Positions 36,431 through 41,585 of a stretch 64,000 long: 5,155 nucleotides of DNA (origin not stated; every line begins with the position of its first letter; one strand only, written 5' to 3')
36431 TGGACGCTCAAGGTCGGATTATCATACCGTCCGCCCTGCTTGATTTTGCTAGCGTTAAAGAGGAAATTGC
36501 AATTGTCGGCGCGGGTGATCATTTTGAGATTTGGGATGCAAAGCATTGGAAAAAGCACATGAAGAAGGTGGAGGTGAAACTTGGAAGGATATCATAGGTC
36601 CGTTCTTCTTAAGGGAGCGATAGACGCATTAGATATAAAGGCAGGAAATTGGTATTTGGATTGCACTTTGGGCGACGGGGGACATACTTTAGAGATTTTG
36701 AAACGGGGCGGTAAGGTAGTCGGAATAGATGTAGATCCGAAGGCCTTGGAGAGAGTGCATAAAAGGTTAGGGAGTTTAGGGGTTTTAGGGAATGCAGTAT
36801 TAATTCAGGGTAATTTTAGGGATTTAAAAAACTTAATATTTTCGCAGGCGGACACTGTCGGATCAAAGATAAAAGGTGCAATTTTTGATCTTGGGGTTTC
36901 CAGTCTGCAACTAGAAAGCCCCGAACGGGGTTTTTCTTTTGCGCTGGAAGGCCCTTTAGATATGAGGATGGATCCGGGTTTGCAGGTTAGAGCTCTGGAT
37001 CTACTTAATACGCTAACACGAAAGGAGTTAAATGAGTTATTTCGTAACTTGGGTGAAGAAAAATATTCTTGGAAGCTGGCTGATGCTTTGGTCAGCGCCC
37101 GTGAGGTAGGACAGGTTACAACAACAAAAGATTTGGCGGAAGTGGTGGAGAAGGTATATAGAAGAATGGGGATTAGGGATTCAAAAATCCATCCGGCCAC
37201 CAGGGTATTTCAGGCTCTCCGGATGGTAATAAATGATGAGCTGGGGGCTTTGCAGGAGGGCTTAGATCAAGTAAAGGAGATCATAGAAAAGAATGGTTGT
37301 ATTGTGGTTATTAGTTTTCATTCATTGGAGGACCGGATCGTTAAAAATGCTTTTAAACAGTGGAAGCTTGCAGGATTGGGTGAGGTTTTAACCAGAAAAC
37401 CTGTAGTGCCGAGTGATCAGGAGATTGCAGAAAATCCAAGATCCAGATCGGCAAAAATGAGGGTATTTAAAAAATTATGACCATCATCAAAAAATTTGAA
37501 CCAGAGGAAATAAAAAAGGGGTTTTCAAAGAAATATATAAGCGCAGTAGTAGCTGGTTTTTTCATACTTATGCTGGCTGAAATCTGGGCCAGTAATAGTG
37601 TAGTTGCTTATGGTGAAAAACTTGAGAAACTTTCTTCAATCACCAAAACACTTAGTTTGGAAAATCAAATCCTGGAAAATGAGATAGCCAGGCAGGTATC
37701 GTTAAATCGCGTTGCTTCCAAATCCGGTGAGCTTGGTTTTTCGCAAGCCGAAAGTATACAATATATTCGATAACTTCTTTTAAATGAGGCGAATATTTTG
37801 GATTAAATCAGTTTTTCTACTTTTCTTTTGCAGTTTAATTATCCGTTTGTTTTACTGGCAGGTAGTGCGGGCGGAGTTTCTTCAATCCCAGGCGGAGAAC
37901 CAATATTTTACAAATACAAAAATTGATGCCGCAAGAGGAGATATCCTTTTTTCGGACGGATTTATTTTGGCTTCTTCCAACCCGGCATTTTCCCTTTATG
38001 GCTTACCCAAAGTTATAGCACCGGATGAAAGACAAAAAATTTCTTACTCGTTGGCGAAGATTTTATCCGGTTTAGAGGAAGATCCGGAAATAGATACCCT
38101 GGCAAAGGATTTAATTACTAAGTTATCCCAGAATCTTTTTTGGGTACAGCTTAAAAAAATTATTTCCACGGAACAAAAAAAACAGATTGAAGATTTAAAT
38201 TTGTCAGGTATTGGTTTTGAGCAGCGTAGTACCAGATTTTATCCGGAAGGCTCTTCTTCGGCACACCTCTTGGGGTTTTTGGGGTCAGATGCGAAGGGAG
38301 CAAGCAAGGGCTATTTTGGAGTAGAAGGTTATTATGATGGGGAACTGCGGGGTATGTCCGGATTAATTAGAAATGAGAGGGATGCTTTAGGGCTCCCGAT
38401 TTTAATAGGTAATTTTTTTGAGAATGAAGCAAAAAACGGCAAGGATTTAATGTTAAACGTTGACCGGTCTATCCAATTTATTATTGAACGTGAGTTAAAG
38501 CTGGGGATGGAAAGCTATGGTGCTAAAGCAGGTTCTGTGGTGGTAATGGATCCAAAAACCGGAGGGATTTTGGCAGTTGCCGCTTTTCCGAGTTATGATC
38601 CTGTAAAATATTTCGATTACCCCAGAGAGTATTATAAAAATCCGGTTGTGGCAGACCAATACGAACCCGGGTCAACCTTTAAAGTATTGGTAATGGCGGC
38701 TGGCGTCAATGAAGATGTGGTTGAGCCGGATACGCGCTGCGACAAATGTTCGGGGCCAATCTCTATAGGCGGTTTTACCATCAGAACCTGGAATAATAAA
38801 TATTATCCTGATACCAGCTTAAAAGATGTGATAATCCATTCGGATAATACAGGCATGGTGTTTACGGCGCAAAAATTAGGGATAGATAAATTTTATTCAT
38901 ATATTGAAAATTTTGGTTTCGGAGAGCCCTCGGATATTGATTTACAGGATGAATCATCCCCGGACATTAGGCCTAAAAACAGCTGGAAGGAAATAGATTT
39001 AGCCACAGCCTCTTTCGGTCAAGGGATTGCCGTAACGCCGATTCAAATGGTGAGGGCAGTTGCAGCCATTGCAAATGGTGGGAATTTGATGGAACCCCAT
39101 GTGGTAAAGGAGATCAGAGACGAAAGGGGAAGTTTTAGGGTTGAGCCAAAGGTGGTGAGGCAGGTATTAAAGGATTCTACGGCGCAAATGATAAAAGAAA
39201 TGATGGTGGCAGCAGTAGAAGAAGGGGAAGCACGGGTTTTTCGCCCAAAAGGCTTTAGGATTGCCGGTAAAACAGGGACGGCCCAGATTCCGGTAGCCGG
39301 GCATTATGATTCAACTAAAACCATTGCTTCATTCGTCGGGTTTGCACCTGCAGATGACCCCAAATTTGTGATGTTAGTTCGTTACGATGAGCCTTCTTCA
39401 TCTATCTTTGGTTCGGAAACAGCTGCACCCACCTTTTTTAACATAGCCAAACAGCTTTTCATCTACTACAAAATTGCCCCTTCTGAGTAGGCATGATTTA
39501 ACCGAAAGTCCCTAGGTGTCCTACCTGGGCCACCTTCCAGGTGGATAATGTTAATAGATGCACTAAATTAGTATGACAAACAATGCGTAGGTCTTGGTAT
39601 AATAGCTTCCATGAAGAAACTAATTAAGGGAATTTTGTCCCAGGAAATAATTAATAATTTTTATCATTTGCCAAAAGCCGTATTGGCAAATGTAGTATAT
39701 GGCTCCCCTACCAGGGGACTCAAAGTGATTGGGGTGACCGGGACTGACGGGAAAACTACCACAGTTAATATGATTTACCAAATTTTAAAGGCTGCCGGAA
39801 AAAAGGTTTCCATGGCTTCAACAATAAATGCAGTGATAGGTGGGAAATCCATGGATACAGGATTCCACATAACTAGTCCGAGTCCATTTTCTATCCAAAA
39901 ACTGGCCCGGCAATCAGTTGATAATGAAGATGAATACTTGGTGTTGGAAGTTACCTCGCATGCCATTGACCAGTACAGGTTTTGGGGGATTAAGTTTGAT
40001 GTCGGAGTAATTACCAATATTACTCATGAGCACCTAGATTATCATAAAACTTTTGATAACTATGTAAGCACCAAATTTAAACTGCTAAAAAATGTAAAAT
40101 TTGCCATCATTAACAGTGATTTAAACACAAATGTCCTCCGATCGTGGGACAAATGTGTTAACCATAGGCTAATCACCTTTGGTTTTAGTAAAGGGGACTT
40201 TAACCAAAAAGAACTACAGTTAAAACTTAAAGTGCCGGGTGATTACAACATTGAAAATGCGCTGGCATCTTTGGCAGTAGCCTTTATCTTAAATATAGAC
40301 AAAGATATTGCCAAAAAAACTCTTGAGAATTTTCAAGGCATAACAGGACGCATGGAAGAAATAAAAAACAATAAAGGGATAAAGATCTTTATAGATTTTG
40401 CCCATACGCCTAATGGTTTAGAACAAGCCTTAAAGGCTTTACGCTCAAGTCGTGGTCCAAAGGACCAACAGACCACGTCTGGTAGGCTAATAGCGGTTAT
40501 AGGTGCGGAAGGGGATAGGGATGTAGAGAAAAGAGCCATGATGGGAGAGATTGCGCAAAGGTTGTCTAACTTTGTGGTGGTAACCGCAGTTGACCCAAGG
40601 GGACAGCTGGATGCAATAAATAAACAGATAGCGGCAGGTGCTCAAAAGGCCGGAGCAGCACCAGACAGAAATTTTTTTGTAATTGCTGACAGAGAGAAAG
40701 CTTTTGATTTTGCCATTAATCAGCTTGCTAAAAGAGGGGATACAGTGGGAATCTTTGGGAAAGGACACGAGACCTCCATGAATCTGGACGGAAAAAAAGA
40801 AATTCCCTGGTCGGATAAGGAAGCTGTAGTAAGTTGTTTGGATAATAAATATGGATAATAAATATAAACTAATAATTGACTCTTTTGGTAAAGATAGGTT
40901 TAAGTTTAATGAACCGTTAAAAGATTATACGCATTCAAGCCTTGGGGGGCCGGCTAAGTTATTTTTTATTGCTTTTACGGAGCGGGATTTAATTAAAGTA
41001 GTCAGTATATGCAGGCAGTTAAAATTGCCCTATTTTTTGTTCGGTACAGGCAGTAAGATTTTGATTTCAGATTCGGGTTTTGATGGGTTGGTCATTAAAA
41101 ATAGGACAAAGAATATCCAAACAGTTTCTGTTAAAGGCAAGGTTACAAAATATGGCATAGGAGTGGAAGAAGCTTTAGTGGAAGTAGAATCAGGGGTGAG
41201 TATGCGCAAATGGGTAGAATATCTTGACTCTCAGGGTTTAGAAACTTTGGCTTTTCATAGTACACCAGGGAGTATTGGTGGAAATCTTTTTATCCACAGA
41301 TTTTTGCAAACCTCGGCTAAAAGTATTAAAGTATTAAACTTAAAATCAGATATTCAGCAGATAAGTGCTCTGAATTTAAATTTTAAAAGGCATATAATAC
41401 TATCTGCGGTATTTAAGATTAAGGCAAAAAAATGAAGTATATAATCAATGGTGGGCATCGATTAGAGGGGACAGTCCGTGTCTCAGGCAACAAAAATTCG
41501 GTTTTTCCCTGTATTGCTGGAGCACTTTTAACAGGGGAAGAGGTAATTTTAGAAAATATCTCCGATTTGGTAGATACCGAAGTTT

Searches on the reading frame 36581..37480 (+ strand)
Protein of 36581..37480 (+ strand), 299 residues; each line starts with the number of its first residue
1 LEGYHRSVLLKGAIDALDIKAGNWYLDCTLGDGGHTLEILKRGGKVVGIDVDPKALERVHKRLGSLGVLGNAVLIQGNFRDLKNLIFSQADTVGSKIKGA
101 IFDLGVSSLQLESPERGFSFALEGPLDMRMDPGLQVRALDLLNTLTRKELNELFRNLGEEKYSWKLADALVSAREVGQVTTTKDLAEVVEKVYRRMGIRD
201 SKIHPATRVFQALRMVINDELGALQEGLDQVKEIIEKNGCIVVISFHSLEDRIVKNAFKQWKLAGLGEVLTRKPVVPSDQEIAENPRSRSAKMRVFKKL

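Call 60: search_protein_families(library=pfam, proteins=[window:36581-37480:+], max_evalue=0.00001)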
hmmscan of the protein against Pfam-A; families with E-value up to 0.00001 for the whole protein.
window:36581-37480:+ (299 aa): 3 families
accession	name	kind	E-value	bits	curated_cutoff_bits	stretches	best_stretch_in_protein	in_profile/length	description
PF01795.25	Methyltransf_5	-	1.3e-91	307.8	27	1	4-298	3-308/309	MraW methylase family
PF13649.12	Methyltransf_25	-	5.5e-07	30.6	27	1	26-83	2-59/97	Methyltransferase domain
PF13847.12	Methyltransf_31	-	1.3e-06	28.5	27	0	20-93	2-78/145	Methyltransferase domain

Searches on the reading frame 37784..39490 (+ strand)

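Call 60: search_protein_families(library=pfam, proteins=[window:37784-39490:+], max_evalue=0.00001)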
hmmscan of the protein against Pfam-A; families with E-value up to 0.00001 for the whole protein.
window:37784-39490:+ (568 aa): 2 families
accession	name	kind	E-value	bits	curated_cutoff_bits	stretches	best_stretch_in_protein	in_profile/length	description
PF00905.27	Transpeptidase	-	1.5e-78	264.5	22.1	1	250-554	1-297/299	Penicillin binding protein transpeptidase domain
PF03717.20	PBP_dimer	-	2e-20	74.4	24.4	1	47-204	2-174/180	Penicillin-binding Protein dimerisation domain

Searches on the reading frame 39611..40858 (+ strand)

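Call 60: search_protein_families(library=pfam, proteins=[window:39611-40858:+], max_evalue=0.00001)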
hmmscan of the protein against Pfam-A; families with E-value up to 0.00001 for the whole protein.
window:39611-40858:+ (415 aa): 2 families
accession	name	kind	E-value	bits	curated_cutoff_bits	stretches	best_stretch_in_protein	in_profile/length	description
PF08245.18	Mur_ligase_M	-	2.7e-42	145.5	24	1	42-224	1-200/200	Mur ligase middle domain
PF02875.26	Mur_ligase_C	-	5e-25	89.2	28.4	1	246-385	1-127/127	Mur ligase, glutamate ligase domain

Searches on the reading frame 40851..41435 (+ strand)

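Call 60: search_protein_families(library=pfam, proteins=[window:40851-41435:+], max_evalue=0.00001)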
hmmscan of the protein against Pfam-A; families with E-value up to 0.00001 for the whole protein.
window:40851-41435:+ (194 aa): 1 family
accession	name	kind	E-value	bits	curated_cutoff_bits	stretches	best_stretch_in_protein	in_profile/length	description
PF01565.28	FAD_binding_4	-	6.2e-10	39.4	26.4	1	37-146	3-104/139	FAD binding domain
